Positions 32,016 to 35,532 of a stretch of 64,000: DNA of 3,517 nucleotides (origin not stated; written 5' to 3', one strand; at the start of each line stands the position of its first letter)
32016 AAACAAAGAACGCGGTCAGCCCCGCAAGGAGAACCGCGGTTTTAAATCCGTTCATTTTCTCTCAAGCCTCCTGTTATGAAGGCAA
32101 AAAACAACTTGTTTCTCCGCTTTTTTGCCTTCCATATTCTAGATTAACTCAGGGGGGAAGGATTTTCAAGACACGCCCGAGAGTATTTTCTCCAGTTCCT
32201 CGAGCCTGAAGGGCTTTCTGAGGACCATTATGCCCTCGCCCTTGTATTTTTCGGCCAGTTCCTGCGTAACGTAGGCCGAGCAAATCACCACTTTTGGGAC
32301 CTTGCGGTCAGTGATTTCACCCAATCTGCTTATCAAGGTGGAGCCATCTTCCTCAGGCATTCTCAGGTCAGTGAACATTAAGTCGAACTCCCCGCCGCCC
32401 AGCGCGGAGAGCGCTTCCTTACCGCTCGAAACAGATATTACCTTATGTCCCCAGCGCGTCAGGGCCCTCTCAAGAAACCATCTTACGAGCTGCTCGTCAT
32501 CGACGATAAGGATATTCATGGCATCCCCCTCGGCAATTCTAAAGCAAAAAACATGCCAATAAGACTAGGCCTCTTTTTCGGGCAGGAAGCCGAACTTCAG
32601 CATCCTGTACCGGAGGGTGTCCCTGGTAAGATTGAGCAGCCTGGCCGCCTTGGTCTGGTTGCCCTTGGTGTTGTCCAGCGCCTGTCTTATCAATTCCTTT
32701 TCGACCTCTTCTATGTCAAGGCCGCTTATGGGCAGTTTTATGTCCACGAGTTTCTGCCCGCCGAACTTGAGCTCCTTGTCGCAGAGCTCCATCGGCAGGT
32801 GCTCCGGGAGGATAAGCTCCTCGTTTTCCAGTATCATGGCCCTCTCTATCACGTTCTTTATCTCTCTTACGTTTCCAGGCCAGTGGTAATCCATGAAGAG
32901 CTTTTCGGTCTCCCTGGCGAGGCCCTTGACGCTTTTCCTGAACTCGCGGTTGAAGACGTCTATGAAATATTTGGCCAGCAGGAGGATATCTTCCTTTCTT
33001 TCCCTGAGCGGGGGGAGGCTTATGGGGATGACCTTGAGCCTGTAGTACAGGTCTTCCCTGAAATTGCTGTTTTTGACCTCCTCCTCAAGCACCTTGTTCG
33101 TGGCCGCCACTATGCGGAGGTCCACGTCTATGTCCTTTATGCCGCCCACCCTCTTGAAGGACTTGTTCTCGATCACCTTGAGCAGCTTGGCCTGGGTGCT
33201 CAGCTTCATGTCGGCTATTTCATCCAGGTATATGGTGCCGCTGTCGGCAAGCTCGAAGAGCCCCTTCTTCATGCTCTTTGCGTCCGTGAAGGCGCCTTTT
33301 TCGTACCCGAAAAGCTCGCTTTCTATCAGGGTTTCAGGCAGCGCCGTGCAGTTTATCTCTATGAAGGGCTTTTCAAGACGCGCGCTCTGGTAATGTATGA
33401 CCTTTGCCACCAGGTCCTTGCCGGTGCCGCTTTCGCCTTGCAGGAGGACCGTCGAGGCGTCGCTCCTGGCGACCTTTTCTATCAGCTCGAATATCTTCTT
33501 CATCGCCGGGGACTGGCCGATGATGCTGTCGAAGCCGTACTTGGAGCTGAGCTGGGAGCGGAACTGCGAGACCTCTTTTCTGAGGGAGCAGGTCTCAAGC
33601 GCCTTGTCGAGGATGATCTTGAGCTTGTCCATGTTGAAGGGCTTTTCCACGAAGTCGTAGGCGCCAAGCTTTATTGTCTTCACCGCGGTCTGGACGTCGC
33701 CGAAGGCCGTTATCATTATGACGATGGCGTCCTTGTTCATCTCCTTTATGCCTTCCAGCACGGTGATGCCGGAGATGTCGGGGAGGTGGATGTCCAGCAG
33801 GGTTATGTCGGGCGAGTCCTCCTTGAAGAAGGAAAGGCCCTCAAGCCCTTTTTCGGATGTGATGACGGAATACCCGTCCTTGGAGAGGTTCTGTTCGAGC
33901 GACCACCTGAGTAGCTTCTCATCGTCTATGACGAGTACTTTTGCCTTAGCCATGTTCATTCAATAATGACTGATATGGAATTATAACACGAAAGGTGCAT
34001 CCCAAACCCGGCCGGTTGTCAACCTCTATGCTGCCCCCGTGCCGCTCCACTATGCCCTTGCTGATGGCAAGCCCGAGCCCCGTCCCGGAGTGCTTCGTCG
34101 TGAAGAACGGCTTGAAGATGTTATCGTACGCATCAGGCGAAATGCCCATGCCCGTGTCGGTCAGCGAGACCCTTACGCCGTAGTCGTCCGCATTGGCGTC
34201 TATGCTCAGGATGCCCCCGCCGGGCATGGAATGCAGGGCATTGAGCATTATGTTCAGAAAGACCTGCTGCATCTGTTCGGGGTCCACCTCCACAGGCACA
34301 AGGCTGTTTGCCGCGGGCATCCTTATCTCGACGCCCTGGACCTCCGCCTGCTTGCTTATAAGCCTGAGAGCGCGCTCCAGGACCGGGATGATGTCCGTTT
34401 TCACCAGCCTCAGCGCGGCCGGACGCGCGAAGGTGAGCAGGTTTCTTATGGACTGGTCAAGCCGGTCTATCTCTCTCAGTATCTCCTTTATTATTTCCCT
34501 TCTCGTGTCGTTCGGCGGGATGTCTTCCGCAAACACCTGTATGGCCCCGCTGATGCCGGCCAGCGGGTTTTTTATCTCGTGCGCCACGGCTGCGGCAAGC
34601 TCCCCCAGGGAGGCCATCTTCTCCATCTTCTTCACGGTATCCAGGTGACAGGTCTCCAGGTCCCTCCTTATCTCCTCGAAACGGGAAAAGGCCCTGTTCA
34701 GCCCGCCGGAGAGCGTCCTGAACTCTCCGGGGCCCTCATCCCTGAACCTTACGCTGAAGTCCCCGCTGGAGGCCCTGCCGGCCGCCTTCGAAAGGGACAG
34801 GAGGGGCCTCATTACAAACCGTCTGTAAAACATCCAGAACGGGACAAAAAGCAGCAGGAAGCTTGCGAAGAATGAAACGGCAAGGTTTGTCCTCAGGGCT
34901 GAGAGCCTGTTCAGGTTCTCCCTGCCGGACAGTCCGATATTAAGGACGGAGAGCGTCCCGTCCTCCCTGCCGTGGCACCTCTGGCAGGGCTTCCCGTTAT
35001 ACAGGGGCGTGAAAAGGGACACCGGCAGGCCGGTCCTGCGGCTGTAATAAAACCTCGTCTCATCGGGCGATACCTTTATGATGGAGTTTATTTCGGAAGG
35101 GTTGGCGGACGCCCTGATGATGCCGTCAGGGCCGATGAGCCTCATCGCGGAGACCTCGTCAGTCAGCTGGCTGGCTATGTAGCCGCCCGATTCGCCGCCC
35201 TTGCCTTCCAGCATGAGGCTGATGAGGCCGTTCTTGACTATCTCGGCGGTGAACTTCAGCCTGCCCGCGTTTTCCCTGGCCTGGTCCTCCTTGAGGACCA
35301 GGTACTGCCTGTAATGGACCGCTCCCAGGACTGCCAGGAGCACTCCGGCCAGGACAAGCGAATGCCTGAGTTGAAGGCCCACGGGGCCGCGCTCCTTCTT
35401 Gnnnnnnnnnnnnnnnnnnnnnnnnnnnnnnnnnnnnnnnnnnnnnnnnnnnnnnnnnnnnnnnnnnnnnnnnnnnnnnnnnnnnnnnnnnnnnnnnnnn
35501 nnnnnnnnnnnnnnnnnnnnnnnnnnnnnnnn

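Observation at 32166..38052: Cytochrome c maturation genes run directly into a heme-c-type sensor kinase, an NtrC activator and a CheY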

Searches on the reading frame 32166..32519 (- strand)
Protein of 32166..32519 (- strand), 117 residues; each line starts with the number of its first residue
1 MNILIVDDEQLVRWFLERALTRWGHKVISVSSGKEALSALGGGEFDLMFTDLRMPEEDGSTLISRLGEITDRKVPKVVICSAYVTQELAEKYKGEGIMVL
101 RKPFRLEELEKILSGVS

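Call 3: search_protein_families(library=pfam, proteins=[window:32166-32519:-], max_evalue=0.01)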
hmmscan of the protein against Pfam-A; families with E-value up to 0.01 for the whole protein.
window:32166-32519:- (117 aa): 1 family
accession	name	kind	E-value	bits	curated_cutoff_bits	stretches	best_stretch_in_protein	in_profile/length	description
PF00072.30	Response_reg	-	6e-21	75.1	30.2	1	3-113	1-110/111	Response regulator receiver domain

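Call 4: search_protein_families(library=ncbifam, proteins=[window:32166-32519:-], max_evalue=0.01)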
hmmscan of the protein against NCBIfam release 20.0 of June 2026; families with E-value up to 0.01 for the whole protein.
window:32166-32519:- (117 aa): 85 families (the best 25 are shown)
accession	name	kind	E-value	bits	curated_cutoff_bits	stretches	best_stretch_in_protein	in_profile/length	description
NF046022.1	RespRegCpdRBruc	equivalog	1.1e-17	64.1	180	1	2-109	3-109/120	cell cycle two-component system response regulator CpdR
TIGR01818.1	ntrC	equivalog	3.9e-17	62.2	558.6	1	3-109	1-106/463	nitrogen regulation protein NR(I)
TIGR02956.1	TMAO_torS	equivalog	6.6e-16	57.6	676.5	1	2-114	703-817/967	TMAO reductase system sensor histidine kinase/response regulator TorS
NF046020.1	HisKinCckABruc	equivalog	1.4e-14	53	1000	1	2-111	751-861/868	cell cycle histidine kinase CckA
NF011874.0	PRK15347.1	equivalog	5.4e-14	51.2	852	1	1-114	691-807/921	two component system sensor kinase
NF007969.0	PRK10693.1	equivalog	1.9e-13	50.2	329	1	2-103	9-109/337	two-component system response regulator RssB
NF008176.1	PRK10923.1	equivalog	2.3e-13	49.6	620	1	3-108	6-110/469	nitrogen regulation protein NR(I)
NF008469.0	PRK11361.1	equivalog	4.4e-13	48.7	714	1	2-113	6-116/461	acetoacetate metabolism transcriptional regulator AtoC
NF045717.1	DVU0259_DivK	exception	5.6e-12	45.9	160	1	2-113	4-112/117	DVU0259 family response regulator domain-containing protein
NF008078.0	PRK10816.1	equivalog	6.9e-12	45.4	336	1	1-110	1-109/223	two-component system response regulator PhoP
NF052596.1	RR_EAL_PvrR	equivalog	1e-11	44.2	580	1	1-111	4-119/398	response regulator cyclic di-GMP phosphodiesterase PvrR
NF053512.1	nitric_RR_NosR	exception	1.1e-11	44.4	400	1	3-68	1-66/422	response regulator c-di-GMP phosphodiesterase, NosR family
NF045944.1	ResRegRpaBCyano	equivalog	1.8e-11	43.8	330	1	4-112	1-107/229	response regulator transcription factor RpaB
NF041832.1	near_NosP_CTERM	subfamily_domain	6.7e-11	41.9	400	1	2-114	253-367/370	NahK/ErcS family hybrid sensor histidine kinase/response regulator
NF046026.1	HisKinCckACaul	equivalog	1e-10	40.4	1000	1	3-109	561-668/678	cell cycle histidine kinase CckA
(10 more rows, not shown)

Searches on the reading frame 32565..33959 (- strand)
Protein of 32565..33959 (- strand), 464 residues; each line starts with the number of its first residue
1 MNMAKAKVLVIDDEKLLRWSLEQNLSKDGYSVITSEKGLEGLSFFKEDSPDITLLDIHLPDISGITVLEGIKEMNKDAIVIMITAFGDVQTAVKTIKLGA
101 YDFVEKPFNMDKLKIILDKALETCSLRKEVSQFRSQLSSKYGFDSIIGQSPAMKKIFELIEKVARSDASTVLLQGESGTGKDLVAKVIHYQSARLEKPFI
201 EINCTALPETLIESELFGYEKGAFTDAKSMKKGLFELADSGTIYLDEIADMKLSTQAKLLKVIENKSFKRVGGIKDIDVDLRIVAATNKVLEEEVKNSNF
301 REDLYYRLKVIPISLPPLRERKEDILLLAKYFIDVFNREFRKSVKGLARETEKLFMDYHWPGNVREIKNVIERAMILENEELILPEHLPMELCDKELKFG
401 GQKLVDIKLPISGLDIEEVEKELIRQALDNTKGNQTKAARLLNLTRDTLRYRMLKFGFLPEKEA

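Call 3: search_protein_families(library=pfam, proteins=[window:32565-33959:-], max_evalue=0.01)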
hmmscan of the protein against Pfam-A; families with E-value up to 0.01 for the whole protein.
window:32565-33959:- (464 aa): 13 families
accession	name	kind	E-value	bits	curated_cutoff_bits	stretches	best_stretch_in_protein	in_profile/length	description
PF00158.32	Sigma54_activat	-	3.1e-69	232.4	20.2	1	146-313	1-167/168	Sigma-54 interaction domain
PF00072.30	Response_reg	-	4.1e-27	95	30.2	1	8-115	1-108/111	Response regulator receiver domain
PF25601.1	AAA_lid_14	-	3.3e-26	91.4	27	1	319-395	1-77/87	AAA+ ATPase lid domain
PF14532.12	Sigma54_activ_2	-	1.4e-21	77.6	25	1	147-318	1-138/138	Sigma-54 interaction domain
PF02954.25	HTH_8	-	1.6e-15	56.9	22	1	416-456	2-42/42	Bacterial regulatory protein, Fis family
PF07728.20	AAA_5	-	1.7e-09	38.3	22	1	171-293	2-126/139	AAA domain (dynein-related subfamily)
PF00004.35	AAA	-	1.6e-05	25.8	21.2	1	171-290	1-111/131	ATPase family associated with various cellular activities (AAA)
PF07724.20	AAA_2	-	0.00031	21.3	27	1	169-297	4-132/166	AAA domain (Cdc48 subfamily)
PF01078.27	Mg_chelatase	-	0.00045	20.1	20.3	0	228-289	95-158/207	Magnesium chelatase, subunit ChlI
PF13191.12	AAA_16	-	0.0013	19.7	32.6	1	147-207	3-63/167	AAA ATPase domain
PF00493.29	MCM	-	0.0066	16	23.3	0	170-269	59-151/224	MCM P-loop domain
PF20030.5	bpMoxR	-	0.0075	15.8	27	0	163-296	26-153/205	MoxR domain in the MoxR-vWA-beta-propeller ternary systems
PF13556.12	HTH_30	-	0.0081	16.4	27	1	430-455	10-35/59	PucR C-terminal helix-turn-helix domain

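Call 4: search_protein_families(library=ncbifam, proteins=[window:32565-33959:-], max_evalue=0.01)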
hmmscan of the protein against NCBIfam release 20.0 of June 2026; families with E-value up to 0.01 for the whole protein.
window:32565-33959:- (464 aa): 128 families (the best 25 are shown)
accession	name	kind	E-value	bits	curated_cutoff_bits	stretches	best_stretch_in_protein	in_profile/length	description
NF008469.0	PRK11361.1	equivalog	1.3e-143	479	714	1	4-460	3-458/461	acetoacetate metabolism transcriptional regulator AtoC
TIGR01818.1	ntrC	equivalog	3.1e-125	418.6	558.6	2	8-396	1-385/463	nitrogen regulation protein NR(I)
TIGR02915.1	PEP_resp_reg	equivalog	4.4e-121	404.8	502.6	1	8-456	1-442/445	PEP-CTERM-box response regulator transcription factor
NF051870.1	NAssimRespRegNtrX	equivalog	2.2e-114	382.9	600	1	6-455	2-449/452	nitrogen assimilation response regulator NtrX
NF008176.1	PRK10923.1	equivalog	5.8e-114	381.2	620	1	3-455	1-465/469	nitrogen regulation protein NR(I)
NF041946.1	LuxO_transreg_Vib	equivalog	3.6e-113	378.8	800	1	32-454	23-457/463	quorum-sensing sigma-54 dependent transcriptional regulator LuxO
NF007689.0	PRK10365.1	equivalog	2e-112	376.2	760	1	2-451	2-437/441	sigma-54-dependent response regulator transcription factor ZraR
NF041552.1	TF_PrdR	equivalog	1.6e-109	366.9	795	1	111-456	238-576/577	sigma-54 dependent transcriptional regulator PrdR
TIGR01817.1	nifA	equivalog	1.3e-108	364.1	528.85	1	123-456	177-527/534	nif-specific transcriptional activator NifA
NF049963.1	RespRegFlgRCampy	domain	6.1e-100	335.1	750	1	8-456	3-427/429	fla regulon two-component system response regulator FlgR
NF011695.0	PRK15115.1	equivalog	3.8e-98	329.1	763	1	3-447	4-427/445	two-component system response regulator GlrR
NF038308.1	RNA_repair_RtcR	equivalog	2.8e-96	323.4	650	1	90-450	124-505/530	RNA repair transcriptional activator RtcR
NF003451.0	PRK05022.1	equivalog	1e-94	318.1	476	1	139-450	185-502/512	nitric oxide reductase transcriptional regulator NorR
NF050807.1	TransRegFlbDCaul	equivalog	3e-92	309.9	750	1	49-454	45-436/454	sigma-54-dependent transcriptional regulator FlbD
NF041906.1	V4R_TF_MobR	exception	1.7e-89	300.8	999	1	134-455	222-543/544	phenol degradation transcriptional regulator MobR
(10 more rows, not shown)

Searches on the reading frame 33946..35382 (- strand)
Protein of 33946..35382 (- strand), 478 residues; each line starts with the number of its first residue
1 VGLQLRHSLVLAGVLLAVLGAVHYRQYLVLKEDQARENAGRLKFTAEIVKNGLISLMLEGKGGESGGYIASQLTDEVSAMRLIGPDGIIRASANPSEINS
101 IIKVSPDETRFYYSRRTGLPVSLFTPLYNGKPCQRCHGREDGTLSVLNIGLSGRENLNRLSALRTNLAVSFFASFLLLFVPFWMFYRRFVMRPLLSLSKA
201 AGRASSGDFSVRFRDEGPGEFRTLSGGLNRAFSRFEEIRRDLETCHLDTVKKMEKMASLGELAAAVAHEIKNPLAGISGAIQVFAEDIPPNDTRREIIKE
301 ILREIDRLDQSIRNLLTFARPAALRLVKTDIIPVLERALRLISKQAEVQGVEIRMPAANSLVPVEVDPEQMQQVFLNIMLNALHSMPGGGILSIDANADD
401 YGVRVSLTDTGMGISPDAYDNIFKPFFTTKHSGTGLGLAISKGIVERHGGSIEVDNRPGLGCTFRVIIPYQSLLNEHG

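Call 3: search_protein_families(library=pfam, proteins=[window:33946-35382:-], max_evalue=0.01)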
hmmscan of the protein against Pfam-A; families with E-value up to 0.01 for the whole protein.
window:33946-35382:- (478 aa): 4 families
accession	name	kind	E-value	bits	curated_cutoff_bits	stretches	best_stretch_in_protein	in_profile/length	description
PF02518.31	HATPase_c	-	5.7e-25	88.4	26.4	1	367-471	2-110/111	Histidine kinase-, DNA gyrase B-, and HSP90-like ATPase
PF00512.31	HisKA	-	1.1e-16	61.1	26.9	1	259-321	2-63/66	His Kinase A (phospho-acceptor) domain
PF00672.30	HAMP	-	1.9e-09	38.1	25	1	185-234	1-50/53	HAMP domain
PF01882.25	DUF58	-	0.00028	20.6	23.4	1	251-379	53-198/216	Protein of unknown function DUF58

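Call 4: search_protein_families(library=ncbifam, proteins=[window:33946-35382:-], max_evalue=0.01)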
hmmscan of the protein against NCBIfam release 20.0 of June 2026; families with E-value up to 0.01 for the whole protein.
window:33946-35382:- (478 aa): 87 families (the best 25 are shown)
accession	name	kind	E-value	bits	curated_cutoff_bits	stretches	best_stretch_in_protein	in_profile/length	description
NF008468.0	PRK11360.1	equivalog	1e-70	238.9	646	1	249-472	386-610/616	two-component system sensor histidine kinase AtoS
NF007688.0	PRK10364.1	equivalog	5.7e-69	233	479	1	246-471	227-452/460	two-component system sensor histidine kinase ZraS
NF053867.1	SprKinKinDBac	equivalog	4.4e-42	144.2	775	1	253-471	280-498/500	sporulation kinase KinD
NF038348.1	T2SS_HK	subfamily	1e-39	136.4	450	2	297-469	400-572/574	histidine kinase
NF010411.0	PRK13837.1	equivalog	1.1e-37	129.6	647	1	250-472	441-677/828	two-component system VirA-like sensor kinase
NF046044.1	PnpS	equivalog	4.1e-36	124.8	400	1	249-469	162-390/390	two-component system histidine kinase PnpS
NF046020.1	HisKinCckABruc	equivalog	3.5e-35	121.1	1000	1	250-470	471-707/868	cell cycle histidine kinase CckA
NF052574.1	HisKinEspCMyxo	equivalog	1.9e-33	115.6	1200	1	252-470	410-637/785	serine histidine kinase EspC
NF040691.1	MtrAB_MtrB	equivalog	7.3e-33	114.3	450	1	158-471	181-493/507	MtrAB system histidine kinase MtrB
NF008312.0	PRK11100.1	equivalog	5.4e-32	111.2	356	1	251-469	248-473/477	two-component system sensor histidine kinase CreC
NF041777.1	sens_FixL_Rhizob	equivalog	1.5e-31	109.6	850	1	251-470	254-481/485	sensor protein FixL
NF033092.0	HK_WalK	equivalog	6.5e-31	107.6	725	1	261-470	374-594/594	cell wall metabolism sensor histidine kinase WalK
NF008293.1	PRK11073.1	equivalog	2.8e-30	105.7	240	1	261-470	132-347/349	nitrogen regulation protein NR(II)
NF052573.1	HisKinEspAMyxo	equivalog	7.6e-30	103.6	1400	1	252-468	377-609/755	serine histidine kinase EspA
TIGR02966.1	phoR_proteo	equivalog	1.7e-29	102.9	334.2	1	251-468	108-333/333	phosphate regulon sensor histidine kinase PhoR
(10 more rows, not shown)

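Call 9: find_related_loci(query=window:33946-35382:-, collection=genome_contigs, flank=10000)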
Query window:33946-35382:- (478 aa) in genome_contigs; peptide patterns used: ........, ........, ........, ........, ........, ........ (x = any residue, [..] = any of these).
50 stretches matched a pattern; 3 encode a relative of the query (tblastn E <= 1e-3); 3 distinct loci.
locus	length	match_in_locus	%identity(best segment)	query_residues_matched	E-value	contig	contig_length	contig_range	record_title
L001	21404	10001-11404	53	2-469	9e-158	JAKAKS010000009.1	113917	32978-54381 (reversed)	MAG: Nitrospirae bacterium isolate WY4.bin81 NODE_173_length_113917_cov_2.584840, whole genome shotgun sequence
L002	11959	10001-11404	52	2-469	9e-157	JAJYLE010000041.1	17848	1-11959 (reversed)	MAG: Nitrospirae bacterium isolate DBS2-1.bin64 NODE_5636_length_17848_cov_1.314147, whole genome shotgun sequence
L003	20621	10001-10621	25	252-454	1e-18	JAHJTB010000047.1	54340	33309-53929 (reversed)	MAG: Proteobacteria bacterium isolate OS_PC_MetaG.mb.36 OS_PC_MetaG.mb.36_k141_61348, whole genome shotgun sequence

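Call 72: find_homologous_proteins(query=window:33946-35382:-, max_evalue=1e-60)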
Query window:33946-35382:- (478 aa): 276 proteins with E <= 1e-60 among 8000 candidates; the best 120 are listed.
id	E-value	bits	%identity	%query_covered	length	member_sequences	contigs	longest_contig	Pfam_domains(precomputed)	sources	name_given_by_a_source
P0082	1.5e-291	985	100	93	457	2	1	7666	PF00672.31,PF02518.32,PF00512.32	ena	-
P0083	4.8e-149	515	53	98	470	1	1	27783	PF02518.32,PF00512.32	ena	-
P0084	1.2e-147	511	53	96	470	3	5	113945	PF02518.32,PF00512.32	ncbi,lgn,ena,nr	ncbi:MAG: ATP-binding protein [Actinomycetota bacterium]|nr:ATP-binding protein [Actinomycetota bact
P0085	3.8e-146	506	55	98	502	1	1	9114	PF00672.31,PF02518.32,PF00512.32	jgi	jgi:signal transduction histidine kinase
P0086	6.4e-141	489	51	95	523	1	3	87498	PF02518.32,PF00512.32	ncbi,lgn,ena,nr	ncbi:MAG: ATP-binding protein [Nitrospiraceae bacterium]|nr:ATP-binding protein [Nitrospiraceae bact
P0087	1.0e-138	481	52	94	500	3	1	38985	PF02518.32,PF00512.32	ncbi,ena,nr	ncbi:MAG: ATP-binding protein [Nitrospiraceae bacterium]|nr:ATP-binding protein [Nitrospiraceae bact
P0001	1.3e-137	478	51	97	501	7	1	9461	PF00672.31,PF02518.32,PF00512.32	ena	-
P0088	1.5e-137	478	52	96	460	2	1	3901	PF00672.31,PF02518.32,PF00512.32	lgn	-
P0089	7.6e-137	475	49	95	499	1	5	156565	PF00672.31,PF02518.32,PF00512.32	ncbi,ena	-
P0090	1.9e-136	474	51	93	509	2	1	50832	PF02518.32,PF00512.32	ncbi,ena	-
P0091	2.4e-136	474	50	95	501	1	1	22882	PF02518.32,PF00512.32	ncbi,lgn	-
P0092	6.4e-136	472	53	89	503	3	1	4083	PF02518.32,PF00512.32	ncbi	-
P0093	6.6e-133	462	53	89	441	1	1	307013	PF00672.31,PF26769.1,PF02518.32,PF00512.32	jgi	jgi:two-component system NtrC family sensor kinase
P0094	2.5e-131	457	50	97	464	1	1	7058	PF00672.31,PF02518.32,PF00512.32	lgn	-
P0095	4.7e-122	426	51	88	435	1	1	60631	PF00672.31,PF02518.32,PF00512.32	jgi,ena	-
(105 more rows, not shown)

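Call 76: search_protein_families(library=pfam, proteins=[L001:7316-8875:+], max_evalue=0.1)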
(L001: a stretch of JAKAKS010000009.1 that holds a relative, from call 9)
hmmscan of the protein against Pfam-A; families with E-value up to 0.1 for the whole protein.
L001:7316-8875:+ (519 aa): 2 families
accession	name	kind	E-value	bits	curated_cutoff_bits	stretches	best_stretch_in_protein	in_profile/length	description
PF05140.19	ResB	-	2.1e-94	317.5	24.6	1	23-508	2-486/486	ResB-like family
PF03579.19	SHP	-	0.0045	17.1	27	1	10-44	9-43/65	Small hydrophobic protein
